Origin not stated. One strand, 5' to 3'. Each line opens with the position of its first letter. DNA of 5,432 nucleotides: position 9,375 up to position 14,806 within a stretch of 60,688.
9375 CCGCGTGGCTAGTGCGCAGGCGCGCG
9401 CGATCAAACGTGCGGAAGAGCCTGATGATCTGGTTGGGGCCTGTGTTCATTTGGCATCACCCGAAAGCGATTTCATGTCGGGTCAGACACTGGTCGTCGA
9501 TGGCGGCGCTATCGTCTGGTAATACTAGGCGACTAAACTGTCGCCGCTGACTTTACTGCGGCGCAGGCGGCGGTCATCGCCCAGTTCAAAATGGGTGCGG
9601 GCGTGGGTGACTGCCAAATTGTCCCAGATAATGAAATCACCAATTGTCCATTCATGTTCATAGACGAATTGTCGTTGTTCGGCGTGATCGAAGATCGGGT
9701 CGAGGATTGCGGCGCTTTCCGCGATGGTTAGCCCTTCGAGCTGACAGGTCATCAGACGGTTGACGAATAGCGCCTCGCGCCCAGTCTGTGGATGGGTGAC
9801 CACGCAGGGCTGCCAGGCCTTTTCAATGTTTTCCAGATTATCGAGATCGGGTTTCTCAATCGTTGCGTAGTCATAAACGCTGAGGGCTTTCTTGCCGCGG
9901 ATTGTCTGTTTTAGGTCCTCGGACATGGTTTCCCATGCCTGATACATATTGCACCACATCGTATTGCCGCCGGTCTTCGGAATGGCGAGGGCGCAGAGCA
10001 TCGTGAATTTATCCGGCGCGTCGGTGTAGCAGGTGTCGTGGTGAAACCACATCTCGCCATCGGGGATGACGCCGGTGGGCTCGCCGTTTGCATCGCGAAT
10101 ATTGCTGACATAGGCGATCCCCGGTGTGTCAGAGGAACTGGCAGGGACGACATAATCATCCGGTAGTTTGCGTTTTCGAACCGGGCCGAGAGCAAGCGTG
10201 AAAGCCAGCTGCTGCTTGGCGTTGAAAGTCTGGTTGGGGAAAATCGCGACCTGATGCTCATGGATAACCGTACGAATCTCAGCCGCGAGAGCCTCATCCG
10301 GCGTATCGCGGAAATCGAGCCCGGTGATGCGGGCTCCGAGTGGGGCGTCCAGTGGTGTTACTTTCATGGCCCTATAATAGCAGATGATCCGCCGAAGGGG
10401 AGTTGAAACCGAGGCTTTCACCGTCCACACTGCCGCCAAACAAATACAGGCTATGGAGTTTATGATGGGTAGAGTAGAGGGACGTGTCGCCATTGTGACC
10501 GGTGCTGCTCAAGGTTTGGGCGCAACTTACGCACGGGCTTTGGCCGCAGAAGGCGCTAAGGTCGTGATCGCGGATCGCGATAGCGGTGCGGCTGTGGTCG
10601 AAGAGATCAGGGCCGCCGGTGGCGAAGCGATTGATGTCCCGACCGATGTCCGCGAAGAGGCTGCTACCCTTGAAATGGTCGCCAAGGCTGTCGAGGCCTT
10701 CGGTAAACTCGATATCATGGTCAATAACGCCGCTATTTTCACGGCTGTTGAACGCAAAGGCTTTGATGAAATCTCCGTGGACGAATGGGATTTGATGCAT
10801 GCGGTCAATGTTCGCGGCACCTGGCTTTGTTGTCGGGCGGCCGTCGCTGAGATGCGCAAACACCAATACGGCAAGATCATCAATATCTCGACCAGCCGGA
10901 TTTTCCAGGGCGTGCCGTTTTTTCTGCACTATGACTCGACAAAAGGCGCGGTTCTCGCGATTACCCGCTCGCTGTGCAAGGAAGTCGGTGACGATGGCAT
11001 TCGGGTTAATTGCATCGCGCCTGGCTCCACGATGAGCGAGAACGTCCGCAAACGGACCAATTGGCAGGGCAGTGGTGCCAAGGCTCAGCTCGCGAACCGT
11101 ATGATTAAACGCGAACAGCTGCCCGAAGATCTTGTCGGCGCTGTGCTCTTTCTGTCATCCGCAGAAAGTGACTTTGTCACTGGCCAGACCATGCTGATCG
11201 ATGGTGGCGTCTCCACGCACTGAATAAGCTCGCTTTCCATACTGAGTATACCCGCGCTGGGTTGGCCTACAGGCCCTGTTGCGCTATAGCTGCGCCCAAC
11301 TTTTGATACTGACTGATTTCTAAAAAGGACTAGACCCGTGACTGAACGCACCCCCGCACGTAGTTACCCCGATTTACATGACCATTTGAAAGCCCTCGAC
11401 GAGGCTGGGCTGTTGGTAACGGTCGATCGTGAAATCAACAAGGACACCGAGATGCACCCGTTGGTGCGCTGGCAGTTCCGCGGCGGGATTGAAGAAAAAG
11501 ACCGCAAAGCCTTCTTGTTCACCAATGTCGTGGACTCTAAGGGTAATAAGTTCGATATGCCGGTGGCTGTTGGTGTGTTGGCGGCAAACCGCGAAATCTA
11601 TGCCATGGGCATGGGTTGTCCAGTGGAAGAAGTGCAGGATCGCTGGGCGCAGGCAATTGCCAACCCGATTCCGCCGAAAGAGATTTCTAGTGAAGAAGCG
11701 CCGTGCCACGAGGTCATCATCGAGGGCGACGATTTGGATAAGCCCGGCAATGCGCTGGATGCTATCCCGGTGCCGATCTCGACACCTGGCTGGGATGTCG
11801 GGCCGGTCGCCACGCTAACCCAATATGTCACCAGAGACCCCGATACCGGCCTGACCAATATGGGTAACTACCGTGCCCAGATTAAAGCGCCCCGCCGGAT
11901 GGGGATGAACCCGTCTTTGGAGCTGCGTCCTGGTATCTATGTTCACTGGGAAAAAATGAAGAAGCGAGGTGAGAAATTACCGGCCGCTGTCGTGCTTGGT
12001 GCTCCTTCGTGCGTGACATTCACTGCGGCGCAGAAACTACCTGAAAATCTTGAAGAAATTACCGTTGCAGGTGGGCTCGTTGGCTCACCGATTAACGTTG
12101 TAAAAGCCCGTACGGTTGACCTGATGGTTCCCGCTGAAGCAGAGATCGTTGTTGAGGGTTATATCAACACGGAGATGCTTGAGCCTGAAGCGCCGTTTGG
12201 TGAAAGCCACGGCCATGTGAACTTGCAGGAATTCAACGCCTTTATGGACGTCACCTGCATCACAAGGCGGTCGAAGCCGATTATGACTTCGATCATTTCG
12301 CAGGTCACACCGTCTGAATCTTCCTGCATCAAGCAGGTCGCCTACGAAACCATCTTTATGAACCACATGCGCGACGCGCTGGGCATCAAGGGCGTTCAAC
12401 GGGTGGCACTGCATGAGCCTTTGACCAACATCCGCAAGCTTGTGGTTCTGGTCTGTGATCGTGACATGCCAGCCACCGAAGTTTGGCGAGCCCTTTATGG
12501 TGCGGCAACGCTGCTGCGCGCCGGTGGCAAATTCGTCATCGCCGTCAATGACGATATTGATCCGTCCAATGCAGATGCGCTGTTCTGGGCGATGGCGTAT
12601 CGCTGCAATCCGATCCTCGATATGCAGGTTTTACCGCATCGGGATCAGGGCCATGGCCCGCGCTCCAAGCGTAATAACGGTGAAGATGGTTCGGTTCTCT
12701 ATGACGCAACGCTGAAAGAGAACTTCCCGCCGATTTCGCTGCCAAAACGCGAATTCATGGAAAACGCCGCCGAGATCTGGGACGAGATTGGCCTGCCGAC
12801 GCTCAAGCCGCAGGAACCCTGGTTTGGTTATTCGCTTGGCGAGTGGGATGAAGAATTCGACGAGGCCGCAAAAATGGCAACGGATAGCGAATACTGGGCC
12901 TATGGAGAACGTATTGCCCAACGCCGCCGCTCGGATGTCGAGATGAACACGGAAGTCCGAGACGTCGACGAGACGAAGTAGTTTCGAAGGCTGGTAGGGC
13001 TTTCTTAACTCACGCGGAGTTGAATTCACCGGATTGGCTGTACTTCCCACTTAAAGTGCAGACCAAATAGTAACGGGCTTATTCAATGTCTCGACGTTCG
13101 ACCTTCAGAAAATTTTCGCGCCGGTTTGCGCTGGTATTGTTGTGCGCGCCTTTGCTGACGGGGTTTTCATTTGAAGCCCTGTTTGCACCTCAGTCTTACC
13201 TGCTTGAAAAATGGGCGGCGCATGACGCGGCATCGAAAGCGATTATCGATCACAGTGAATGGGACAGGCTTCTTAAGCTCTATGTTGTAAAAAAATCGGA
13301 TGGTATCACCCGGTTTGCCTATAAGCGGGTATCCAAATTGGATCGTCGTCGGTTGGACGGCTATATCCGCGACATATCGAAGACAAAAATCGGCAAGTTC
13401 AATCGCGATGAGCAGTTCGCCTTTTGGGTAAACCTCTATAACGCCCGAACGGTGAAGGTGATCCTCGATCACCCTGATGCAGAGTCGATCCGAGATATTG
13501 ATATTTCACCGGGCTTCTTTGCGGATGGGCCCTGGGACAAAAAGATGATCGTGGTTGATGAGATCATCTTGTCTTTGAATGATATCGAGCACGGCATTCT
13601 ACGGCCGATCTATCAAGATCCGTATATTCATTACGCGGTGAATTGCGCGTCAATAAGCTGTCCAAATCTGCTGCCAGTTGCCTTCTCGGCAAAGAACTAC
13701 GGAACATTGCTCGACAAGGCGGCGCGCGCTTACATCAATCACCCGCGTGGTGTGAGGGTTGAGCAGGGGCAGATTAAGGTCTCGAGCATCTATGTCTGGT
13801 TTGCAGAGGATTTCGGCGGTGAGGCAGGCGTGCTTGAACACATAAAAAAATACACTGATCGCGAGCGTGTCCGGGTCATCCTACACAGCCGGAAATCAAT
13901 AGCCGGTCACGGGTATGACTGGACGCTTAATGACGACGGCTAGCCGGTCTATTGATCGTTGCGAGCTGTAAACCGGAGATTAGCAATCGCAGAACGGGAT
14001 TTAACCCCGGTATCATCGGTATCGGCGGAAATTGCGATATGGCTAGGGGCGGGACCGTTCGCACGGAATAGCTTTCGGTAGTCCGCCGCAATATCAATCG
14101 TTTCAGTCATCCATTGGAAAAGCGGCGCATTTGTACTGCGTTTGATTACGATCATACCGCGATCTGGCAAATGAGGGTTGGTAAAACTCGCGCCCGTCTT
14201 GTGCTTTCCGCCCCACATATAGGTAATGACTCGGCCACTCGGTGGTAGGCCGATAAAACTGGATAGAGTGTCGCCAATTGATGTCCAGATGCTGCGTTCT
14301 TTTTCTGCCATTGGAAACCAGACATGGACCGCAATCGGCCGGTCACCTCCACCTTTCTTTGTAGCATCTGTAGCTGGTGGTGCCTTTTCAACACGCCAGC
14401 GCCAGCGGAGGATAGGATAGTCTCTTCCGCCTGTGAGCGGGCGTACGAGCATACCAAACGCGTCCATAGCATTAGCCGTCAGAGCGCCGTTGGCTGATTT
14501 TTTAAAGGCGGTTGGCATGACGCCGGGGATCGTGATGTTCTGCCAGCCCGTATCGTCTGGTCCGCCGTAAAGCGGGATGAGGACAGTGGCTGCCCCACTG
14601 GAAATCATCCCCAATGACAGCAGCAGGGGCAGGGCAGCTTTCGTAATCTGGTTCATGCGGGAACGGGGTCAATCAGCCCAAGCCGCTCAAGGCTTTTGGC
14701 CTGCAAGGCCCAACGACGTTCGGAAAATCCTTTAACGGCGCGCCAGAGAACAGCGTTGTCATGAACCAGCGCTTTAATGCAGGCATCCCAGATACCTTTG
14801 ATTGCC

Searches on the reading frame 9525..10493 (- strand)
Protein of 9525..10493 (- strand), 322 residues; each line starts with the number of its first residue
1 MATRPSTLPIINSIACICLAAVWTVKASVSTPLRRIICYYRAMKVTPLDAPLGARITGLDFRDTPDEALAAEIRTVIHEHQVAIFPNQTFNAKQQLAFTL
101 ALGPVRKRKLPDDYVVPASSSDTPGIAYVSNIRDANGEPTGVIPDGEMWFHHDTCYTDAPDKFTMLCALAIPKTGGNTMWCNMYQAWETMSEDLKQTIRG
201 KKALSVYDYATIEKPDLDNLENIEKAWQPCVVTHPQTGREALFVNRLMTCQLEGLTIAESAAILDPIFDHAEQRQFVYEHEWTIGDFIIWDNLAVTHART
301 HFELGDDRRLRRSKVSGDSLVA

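Call 68: search_protein_families(library=pfam, proteins=[window:9525-10493:-], max_evalue=0.01)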
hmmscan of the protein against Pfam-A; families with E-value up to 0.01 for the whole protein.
window:9525-10493:- (322 aa): 1 family
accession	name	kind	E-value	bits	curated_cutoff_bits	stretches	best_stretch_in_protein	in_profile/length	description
PF02668.22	TauD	-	1.1e-53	183.3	27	1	45-312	2-265/267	Taurine catabolism dioxygenase TauD, TfdA family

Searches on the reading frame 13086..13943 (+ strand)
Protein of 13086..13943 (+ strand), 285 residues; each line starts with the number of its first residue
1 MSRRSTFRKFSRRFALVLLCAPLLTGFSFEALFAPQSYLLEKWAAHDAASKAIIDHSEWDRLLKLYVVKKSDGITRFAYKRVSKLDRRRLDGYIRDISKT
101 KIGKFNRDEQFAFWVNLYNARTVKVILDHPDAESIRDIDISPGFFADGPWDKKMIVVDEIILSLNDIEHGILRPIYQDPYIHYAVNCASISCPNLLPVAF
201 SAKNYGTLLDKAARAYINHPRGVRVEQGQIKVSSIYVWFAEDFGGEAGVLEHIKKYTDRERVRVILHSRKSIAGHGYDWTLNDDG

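Call 7: search_protein_families(library=pfam, proteins=[window:13086-13943:+])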
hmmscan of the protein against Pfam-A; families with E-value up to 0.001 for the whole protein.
window:13086-13943:+ (285 aa): 1 family
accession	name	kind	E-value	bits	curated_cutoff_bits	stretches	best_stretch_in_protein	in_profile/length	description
PF04784.19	DUF547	-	5.2e-24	85.1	27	1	104-217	3-125/125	Protein of unknown function, DUF547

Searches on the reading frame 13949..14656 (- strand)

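Call 7: search_protein_families(library=pfam, proteins=[window:13949-14656:-])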
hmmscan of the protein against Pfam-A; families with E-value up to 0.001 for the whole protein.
window:13949-14656:- (235 aa): 1 family
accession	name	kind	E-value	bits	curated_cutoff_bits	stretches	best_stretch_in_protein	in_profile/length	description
PF11249.13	DUF3047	-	3e-36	125.2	27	1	37-226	2-196/198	Protein of unknown function (DUF3047)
